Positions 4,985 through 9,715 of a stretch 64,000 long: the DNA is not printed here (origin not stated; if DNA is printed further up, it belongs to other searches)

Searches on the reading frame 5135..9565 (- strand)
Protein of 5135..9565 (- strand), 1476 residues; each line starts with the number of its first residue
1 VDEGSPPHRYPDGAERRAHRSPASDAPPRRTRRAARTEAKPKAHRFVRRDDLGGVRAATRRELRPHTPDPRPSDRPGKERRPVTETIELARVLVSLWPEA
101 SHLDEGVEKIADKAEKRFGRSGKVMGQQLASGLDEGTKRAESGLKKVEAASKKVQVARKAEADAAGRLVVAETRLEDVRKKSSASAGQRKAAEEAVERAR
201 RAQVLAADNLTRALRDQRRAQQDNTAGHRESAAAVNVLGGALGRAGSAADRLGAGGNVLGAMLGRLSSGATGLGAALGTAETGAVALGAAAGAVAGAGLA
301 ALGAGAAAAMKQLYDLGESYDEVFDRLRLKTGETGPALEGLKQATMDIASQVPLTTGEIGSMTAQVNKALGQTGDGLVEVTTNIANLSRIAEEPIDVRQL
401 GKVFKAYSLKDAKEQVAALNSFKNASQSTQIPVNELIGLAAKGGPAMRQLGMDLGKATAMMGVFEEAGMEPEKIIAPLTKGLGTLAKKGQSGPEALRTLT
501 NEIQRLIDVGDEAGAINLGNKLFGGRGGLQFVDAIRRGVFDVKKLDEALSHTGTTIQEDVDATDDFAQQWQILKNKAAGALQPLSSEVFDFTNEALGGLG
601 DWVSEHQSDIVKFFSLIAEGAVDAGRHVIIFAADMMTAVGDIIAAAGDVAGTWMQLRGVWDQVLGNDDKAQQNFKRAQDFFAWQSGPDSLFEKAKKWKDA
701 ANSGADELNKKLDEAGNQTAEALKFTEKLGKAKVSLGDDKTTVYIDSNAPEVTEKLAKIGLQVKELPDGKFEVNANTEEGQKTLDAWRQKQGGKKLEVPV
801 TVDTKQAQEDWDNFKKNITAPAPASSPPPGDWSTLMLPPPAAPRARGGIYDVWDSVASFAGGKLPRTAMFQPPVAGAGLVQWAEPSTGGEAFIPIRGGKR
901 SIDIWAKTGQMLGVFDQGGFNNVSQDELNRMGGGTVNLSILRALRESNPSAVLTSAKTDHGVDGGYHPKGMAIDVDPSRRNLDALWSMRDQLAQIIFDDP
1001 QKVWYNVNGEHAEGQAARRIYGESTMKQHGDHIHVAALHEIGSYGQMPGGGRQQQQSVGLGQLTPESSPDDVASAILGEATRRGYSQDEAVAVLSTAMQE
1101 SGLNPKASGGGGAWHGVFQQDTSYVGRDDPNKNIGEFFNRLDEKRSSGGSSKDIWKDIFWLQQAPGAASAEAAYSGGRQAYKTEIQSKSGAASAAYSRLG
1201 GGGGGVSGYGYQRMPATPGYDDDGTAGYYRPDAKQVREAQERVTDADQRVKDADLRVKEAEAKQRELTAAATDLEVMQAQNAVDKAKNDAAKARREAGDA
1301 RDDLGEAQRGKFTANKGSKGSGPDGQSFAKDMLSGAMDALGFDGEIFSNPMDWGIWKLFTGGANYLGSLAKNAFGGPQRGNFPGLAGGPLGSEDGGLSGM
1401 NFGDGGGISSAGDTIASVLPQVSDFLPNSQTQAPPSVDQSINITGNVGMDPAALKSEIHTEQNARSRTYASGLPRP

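Call 60: search_protein_families(library=phrogs, proteins=[window:5135-9565:-], max_evalue=0.00001)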
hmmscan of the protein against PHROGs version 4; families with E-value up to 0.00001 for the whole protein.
window:5135-9565:- (1476 aa): 10 families
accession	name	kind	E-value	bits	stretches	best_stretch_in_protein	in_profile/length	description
phrog_9228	-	tail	3.4e-143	480.6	1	108-1446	23-1394/1425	tail length tape measure protein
phrog_6090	-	tail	8.8e-39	134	1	1050-1472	1446-1850/1853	tail length tape measure protein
phrog_700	-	lysis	2.3e-22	81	1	1060-1184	6-144/491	endolysin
phrog_8927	-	tail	9e-22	78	1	110-600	21-412/1619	tail length tape measure protein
phrog_971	-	lysis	1.7e-20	74.4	1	1173-1471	1005-1336/1338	endolysin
phrog_991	-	tail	2.6e-18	66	1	171-882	140-825/1966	tail length tape measure protein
phrog_28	-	tail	1e-16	61.8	1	145-1290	117-1032/1228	tail length tape measure protein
phrog_2337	-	tail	3.5e-09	36.4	1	103-309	10-217/1326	tail length tape measure protein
phrog_9570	-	tail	2.6e-07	30.9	1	1006-1120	425-527/689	tail length tape measure protein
phrog_10780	-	tail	3e-07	29.5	0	727-805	841-920/1694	tail length tape measure protein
